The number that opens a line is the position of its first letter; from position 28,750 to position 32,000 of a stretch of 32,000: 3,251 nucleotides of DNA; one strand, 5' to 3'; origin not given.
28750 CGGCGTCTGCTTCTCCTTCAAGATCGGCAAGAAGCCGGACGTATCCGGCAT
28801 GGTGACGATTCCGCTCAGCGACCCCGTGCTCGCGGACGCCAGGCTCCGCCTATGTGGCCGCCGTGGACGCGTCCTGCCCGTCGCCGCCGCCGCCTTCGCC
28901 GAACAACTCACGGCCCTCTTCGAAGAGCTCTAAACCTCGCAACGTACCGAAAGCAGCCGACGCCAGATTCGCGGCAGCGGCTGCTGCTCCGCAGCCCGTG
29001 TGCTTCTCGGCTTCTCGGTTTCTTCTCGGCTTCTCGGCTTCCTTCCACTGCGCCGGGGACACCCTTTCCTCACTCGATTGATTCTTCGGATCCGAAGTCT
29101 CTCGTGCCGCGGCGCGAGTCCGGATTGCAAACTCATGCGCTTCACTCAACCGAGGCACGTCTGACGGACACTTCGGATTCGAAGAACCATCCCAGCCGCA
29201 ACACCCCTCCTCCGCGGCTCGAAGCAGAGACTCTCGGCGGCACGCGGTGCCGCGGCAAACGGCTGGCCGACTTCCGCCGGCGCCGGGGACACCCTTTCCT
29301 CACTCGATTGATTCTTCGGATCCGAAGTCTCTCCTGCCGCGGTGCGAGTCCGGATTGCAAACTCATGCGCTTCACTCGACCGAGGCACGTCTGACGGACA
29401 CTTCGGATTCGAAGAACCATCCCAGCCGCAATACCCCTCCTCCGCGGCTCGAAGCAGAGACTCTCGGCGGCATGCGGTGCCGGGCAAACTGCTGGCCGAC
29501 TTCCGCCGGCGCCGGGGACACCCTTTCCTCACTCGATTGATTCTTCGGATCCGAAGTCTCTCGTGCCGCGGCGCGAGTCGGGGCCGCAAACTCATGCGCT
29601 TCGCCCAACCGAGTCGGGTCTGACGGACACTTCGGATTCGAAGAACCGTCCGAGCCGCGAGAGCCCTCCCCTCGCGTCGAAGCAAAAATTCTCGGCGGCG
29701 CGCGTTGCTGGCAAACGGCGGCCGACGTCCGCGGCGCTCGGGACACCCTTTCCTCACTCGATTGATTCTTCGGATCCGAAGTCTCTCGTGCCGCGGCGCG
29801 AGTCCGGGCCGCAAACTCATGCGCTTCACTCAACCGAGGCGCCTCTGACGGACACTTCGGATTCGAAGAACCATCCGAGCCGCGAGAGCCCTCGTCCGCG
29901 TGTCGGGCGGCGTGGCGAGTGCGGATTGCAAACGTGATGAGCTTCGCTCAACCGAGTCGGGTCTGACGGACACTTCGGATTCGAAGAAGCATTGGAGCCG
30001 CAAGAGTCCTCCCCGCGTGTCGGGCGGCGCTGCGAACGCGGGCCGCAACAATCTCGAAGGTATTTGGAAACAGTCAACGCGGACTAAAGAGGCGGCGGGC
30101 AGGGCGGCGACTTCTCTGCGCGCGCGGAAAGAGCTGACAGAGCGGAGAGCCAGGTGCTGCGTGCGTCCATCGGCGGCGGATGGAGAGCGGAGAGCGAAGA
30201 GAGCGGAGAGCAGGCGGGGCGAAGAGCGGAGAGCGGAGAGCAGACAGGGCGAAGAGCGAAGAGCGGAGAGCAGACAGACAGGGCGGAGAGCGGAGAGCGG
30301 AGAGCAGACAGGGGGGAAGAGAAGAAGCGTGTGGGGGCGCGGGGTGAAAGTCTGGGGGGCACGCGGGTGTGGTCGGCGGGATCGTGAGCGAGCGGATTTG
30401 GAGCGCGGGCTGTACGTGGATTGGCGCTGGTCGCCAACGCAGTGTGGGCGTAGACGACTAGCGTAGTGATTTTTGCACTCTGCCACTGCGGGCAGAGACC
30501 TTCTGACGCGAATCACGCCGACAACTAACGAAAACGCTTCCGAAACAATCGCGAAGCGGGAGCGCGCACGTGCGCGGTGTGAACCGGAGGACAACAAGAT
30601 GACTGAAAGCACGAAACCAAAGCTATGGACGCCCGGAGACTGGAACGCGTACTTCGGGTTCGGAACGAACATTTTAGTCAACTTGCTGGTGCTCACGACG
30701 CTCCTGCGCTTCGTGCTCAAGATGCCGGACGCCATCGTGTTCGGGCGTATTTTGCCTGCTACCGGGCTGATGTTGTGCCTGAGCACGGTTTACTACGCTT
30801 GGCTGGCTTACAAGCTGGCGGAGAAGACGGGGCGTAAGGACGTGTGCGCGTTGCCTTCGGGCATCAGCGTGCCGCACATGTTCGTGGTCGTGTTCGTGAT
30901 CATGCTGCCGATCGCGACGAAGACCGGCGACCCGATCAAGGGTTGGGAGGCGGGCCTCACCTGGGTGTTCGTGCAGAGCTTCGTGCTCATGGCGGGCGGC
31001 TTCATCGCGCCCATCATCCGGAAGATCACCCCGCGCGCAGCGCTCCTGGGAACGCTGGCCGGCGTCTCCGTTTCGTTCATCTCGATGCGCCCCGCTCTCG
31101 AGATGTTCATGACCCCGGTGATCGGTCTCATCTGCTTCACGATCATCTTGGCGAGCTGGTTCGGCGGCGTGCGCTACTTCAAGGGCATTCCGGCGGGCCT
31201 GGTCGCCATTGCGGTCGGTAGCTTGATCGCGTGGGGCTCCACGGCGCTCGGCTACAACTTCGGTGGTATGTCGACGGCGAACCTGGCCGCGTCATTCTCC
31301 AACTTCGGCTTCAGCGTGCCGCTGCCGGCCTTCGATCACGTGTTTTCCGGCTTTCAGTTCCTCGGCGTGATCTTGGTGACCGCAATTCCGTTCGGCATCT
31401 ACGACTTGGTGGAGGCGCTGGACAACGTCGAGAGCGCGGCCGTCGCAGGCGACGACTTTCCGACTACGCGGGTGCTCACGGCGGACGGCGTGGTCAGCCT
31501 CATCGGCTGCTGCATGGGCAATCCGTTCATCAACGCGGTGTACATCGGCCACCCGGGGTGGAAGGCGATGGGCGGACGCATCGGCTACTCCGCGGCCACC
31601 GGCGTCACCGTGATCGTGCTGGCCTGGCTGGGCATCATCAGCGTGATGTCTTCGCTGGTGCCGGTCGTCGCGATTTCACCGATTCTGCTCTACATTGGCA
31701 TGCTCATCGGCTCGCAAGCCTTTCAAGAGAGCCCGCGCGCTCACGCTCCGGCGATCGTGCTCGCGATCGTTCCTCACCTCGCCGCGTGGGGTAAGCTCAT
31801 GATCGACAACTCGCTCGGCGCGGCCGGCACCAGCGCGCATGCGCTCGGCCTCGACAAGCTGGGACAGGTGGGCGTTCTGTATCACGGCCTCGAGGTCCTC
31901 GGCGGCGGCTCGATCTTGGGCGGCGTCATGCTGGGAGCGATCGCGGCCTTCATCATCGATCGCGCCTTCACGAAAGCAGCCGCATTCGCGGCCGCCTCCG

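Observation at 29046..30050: Second non-coding tandem array (about 220-240-bp units) built around a perfect 14-bp palindrome, in a 1.7-kb gene-free gap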

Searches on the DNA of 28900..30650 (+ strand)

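Call 9: search_rna_families(source=window, start=28900, end=30650, threshold=evalue, max_evalue=10)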
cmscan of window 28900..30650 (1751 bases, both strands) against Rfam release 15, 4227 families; matches with E-value up to 10: 1.
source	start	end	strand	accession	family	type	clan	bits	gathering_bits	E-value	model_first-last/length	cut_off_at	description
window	29617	29648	+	RF02649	Trans44_sRNA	Gene; sRNA;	-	10.5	108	7.9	214-246/267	no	Ruegeria trans44 sRNA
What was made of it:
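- On Known RNA family (Rfam 15): The only hit at E up to 10 was a 10.5-bit noise hit against a gathering score of 108 (call 9).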

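Call 49: search_dna_similar(query=window:28934-30400:+, collection=plasmids, mode=distant, max_evalue=0.001, max_rows=10)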
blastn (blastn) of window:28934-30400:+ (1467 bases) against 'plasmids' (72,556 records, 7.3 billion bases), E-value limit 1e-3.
No match.

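Call 50: search_dna_similar(query=window:28934-30400:+, collection=phages, mode=distant, max_evalue=0.001, max_rows=10)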
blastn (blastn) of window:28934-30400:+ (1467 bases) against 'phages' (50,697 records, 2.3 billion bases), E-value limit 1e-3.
No match.
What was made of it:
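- Plasmids and phages gave nothing (calls 49, 50).
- Tried and rejected: Plasmid and phage collections gave no match (calls 49, 50).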

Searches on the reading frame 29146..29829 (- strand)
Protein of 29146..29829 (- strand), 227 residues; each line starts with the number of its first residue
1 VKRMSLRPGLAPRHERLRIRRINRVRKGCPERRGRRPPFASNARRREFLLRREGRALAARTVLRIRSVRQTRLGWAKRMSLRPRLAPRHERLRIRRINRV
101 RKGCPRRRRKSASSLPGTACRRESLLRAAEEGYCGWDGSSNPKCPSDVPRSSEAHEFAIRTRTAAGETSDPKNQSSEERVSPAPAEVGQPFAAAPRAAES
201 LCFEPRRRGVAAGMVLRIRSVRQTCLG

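Call 47: search_protein_families(library=pfam, proteins=[window:29146-29829:-], max_evalue=0.1)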
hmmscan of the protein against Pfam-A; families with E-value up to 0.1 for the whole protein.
window:29146-29829:- (227 aa): 0 families

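Call 57: search_protein_representatives(protein=window:29146-29829:-)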
Query: 227 residues. Proteins with E-value up to 0.001 (for the whole library): 2; up to 1e-10: 0; up to 1e-30: 0. The best 2 are listed.
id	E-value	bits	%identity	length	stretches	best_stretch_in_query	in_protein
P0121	1.3e-06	45.1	32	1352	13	132-174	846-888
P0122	6.1e-06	42.9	40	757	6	155-217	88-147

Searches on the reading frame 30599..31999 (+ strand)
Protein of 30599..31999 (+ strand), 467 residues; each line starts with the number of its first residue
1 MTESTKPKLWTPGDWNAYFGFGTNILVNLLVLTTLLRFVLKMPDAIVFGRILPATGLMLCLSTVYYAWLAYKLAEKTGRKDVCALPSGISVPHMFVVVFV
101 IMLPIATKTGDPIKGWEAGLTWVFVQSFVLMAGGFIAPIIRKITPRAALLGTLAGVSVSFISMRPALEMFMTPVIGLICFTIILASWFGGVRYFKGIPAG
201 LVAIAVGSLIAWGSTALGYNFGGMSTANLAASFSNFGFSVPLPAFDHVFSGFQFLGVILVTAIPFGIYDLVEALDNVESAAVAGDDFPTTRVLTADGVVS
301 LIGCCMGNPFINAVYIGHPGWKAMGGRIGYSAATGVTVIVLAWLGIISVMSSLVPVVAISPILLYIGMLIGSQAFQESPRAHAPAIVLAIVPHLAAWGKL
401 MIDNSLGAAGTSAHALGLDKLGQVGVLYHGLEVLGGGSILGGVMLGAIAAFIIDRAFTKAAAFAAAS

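Call 17: search_protein_families(library=pfam, proteins=[window:30599-31999:+])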
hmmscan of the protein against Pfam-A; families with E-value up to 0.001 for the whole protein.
window:30599-31999:+ (467 aa): 0 families

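Call 18: find_homologous_proteins(query=window:30599-31999:+)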
Query window:30599-31999:+ (467 aa): 8000 proteins with E <= 0.001 among 8000 candidates; the best 120 are listed.
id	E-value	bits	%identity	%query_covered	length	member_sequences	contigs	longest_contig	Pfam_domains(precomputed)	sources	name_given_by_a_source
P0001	0.0e+0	1013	100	100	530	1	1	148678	-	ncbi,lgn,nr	ncbi:MAG: regulator [Myxococcales bacterium]|nr:MAG: regulator [Myxococcales bacterium]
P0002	2.0e-292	988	97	100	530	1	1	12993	-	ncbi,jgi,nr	ncbi:MAG: regulator [Polyangiaceae bacterium]|jgi:AGZA family xanthine/uracil permease-like MFS tran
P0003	8.9e-292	986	97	100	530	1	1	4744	-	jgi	jgi:adenine/guanine/hypoxanthine permease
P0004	9.9e-288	973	96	100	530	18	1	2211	-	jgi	jgi:AGZA family xanthine/uracil permease-like MFS transporter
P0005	6.8e-286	967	95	97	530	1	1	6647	-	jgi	jgi:adenine/guanine/hypoxanthine permease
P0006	1.2e-285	966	94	100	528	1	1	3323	-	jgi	jgi:AGZA family xanthine/uracil permease-like MFS transporter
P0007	1.2e-285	966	95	97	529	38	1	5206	-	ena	-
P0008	6.5e-285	963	94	97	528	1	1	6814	-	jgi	jgi:AGZA family xanthine/uracil permease-like MFS transporter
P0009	1.2e-282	956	93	98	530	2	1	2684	-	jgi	jgi:AGZA family xanthine/uracil permease-like MFS transporter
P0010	4.8e-282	954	94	97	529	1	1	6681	-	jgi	jgi:AGZA family xanthine/uracil permease-like MFS transporter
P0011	1.7e-281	952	93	97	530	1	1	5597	-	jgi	jgi:AGZA family xanthine/uracil permease-like MFS transporter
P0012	6.7e-281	950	93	98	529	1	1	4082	-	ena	-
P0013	3.1e-280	948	92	100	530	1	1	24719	-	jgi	jgi:AGZA family xanthine/uracil permease-like MFS transporter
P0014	3.2e-280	948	91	100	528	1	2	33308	-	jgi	jgi:AGZA family xanthine/uracil permease-like MFS transporter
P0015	4.1e-280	948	91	100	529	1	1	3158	-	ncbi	-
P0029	5.9e-273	924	91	97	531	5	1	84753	-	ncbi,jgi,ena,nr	ncbi:MAG TPA: hypothetical protein VER96_40265 [Polyangiaceae bacterium]|nr:hypothetical protein [Po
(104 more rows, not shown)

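Call 19: find_encoding_contigs(protein=P0001, flank=10000, max_places=6)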
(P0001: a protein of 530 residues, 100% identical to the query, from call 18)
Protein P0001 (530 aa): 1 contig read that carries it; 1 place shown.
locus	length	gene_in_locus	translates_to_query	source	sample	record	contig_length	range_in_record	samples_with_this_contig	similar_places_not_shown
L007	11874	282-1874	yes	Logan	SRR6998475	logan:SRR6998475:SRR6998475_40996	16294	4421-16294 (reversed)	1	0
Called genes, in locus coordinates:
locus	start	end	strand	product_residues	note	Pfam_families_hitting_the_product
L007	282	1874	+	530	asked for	-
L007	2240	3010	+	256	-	PF04116:FA_hydroxylase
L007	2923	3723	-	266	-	PF01965:DJ-1_PfpI (weak)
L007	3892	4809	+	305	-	PF02253:PLA1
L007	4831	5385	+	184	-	PF12464:Mac, PF00132:Hexapep, PF14602:Hexapep_2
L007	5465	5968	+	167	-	-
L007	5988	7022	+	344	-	-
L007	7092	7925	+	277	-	-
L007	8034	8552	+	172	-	-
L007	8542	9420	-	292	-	PF00069:Pkinase, PF07714:PK_Tyr_Ser-Thr, PF01636:APH (faint), PF03109:ABC1 (weak)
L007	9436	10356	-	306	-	PF00126:HTH_1, PF09339:HTH_IclR (faint), PF03466:LysR_substrate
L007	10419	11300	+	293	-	PF01073:3Beta_HSD (weak), PF01370:Epimerase (weak), PF02254:TrkA_N, PF05368:NmrA, PF08659:KR (weak), PF13460:NAD_binding_10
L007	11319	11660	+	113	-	-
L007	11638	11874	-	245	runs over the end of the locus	PF13460:NAD_binding_10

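Call 20: find_encoding_contigs(protein=P0002, flank=10000, max_places=6)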
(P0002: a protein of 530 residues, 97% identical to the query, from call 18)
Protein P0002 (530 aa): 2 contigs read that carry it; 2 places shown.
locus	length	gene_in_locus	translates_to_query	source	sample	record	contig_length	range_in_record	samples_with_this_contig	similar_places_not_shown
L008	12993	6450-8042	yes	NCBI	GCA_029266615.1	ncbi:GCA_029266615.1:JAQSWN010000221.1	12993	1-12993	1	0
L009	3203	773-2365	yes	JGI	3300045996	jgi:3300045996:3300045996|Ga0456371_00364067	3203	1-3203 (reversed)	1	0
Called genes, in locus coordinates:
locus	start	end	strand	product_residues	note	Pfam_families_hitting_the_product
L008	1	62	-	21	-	?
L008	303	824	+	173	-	PF04264:YceI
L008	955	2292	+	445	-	PF04851:ResIII, PF00270:DEAD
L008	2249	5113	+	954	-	PF19306:WHD_Lhr, PF08494:DEAD_assoc, PF23235:WHD_3rd_Lhr, PF23234:WHD_4th_Lhr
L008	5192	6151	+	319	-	PF00126:HTH_1, PF03466:LysR_substrate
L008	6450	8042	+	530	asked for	-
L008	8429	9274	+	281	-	PF04116:FA_hydroxylase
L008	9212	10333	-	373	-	PF01965:DJ-1_PfpI, PF12833:HTH_18, PF00165:HTH_AraC (weak)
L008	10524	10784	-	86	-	-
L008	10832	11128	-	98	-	-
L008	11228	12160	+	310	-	PF02253:PLA1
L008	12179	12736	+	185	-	PF12464:Mac, PF00132:Hexapep, PF14602:Hexapep_2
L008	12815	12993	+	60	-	?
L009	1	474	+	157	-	?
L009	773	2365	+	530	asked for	-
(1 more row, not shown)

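Call 25: find_encoding_contigs(protein=P0013, flank=6000, max_places=3)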
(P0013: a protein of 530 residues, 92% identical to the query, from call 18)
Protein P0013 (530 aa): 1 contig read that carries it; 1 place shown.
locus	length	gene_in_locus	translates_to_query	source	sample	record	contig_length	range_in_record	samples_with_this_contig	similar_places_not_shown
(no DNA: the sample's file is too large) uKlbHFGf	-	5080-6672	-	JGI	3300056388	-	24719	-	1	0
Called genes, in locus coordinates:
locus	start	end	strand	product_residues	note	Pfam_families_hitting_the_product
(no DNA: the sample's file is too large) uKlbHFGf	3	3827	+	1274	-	?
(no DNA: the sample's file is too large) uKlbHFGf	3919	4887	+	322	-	PF00126:HTH_1, PF03466:LysR_substrate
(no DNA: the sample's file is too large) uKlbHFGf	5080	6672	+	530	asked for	-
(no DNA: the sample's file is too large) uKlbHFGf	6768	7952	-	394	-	-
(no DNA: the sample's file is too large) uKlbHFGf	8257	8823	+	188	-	PF12464:Mac, PF00132:Hexapep, PF14602:Hexapep_2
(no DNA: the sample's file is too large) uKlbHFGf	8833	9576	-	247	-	-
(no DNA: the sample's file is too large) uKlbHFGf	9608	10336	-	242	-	-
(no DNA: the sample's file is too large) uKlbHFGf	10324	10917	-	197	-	PF04542:Sigma70_r2, PF08281:Sigma70_r4_2, PF04545:Sigma70_r4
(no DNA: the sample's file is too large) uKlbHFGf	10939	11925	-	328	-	-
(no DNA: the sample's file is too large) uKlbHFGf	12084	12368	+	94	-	-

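Call 26: find_encoding_contigs(protein=P0014, flank=6000, max_places=3)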
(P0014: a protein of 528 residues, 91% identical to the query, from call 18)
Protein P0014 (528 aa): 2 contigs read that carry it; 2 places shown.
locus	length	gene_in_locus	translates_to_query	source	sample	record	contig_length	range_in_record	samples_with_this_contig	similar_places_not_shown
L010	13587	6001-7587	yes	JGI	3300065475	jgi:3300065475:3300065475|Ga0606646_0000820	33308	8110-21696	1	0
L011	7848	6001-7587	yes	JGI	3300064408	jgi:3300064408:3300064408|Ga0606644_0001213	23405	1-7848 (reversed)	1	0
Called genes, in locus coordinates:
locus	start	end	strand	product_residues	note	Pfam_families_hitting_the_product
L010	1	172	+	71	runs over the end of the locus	-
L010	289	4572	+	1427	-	PF04851:ResIII (weak), PF00270:DEAD, PF00271:Helicase_C, PF19306:WHD_Lhr, PF08494:DEAD_assoc, PF23235:WHD_3rd_Lhr, PF23234:WHD_4th_Lhr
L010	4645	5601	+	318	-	PF00126:HTH_1, PF03466:LysR_substrate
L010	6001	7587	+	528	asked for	-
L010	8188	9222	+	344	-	PF06283:ThuA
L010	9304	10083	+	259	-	PF02567:PhzC-PhzF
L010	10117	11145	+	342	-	-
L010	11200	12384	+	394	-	-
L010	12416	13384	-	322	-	-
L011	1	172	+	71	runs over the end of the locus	-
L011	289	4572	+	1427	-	PF04851:ResIII (weak), PF00270:DEAD, PF00271:Helicase_C, PF19306:WHD_Lhr, PF08494:DEAD_assoc, PF23235:WHD_3rd_Lhr, PF23234:WHD_4th_Lhr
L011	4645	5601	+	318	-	PF00126:HTH_1, PF03466:LysR_substrate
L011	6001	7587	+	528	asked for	-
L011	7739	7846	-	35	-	?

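Call 27: find_encoding_contigs(protein=P0029, flank=6000, max_places=3)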
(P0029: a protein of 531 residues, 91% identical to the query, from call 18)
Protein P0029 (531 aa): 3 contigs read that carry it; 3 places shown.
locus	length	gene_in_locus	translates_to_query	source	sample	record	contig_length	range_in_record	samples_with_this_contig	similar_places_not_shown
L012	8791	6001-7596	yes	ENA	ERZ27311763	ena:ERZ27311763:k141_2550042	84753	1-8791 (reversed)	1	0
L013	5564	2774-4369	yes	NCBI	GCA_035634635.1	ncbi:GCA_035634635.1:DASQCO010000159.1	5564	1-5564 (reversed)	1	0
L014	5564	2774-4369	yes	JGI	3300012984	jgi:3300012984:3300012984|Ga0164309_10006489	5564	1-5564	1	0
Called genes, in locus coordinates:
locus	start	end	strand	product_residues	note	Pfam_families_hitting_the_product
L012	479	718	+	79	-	-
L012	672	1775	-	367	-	PF00106:adh_short, PF01370:Epimerase (weak), PF08659:KR, PF13561:adh_short_C2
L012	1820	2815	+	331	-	PF04389:Peptidase_M28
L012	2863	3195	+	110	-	PF00085:Thioredoxin, PF13098:Thioredoxin_2 (weak)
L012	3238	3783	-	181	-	PF11181:YflT (faint)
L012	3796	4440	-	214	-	PF04972:BON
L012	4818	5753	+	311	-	PF00126:HTH_1, PF03466:LysR_substrate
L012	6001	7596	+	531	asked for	-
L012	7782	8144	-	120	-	-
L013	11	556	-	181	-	PF11181:YflT (faint)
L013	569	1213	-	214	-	PF04972:BON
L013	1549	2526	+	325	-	PF00126:HTH_1, PF03466:LysR_substrate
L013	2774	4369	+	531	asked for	-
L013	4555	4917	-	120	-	-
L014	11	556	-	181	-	PF11181:YflT (faint)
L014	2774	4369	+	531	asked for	-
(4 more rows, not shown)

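Call 62: find_encoding_contigs(protein=P0003, flank=5000, max_places=4)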
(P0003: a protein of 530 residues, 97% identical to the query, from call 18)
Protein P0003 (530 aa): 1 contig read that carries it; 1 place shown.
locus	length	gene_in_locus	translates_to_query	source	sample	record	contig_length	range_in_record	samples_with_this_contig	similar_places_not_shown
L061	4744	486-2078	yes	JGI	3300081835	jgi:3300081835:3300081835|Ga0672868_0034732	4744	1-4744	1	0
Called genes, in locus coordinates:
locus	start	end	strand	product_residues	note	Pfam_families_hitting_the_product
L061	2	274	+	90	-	?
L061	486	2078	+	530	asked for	-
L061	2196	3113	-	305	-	PF02253:PLA1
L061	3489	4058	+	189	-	-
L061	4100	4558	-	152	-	-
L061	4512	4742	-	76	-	?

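Call 63: find_encoding_contigs(protein=P0005, flank=5000, max_places=4)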
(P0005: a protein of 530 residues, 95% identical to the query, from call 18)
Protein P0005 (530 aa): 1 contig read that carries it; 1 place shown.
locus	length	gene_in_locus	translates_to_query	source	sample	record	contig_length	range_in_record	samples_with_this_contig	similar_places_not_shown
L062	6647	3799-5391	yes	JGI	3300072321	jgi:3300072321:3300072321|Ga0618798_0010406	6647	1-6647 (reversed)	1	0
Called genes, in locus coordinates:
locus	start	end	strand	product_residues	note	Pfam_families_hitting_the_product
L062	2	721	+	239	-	?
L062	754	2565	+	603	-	PF01590:GAF, PF13185:GAF_2, PF00989:PAS (faint), PF08448:PAS_4, PF13426:PAS_9 (faint), PF08448:PAS_4, PF13596:PAS_10, PF00990:GGDEF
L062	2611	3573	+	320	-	PF00126:HTH_1, PF03466:LysR_substrate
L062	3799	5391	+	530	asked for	-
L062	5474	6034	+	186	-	PF12464:Mac, PF00132:Hexapep, PF14602:Hexapep_2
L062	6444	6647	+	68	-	?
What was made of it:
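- On Non-coding minisatellite / VNTR: Presence versus absence between lineages is shown (calls 20, 25-27, 62, 63).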

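Call 85: list_cluster_members(proteins=[P0001])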
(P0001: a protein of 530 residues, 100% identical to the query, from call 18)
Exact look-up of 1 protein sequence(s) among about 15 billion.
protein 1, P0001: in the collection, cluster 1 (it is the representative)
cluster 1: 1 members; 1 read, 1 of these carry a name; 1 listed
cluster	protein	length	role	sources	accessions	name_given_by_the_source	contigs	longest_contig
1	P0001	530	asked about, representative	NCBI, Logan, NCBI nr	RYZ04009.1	MAG: regulator [Myxococcales bacterium]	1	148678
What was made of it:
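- The source is a short-read MAG contig carrying protein RYZ04009.1 (call 85).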
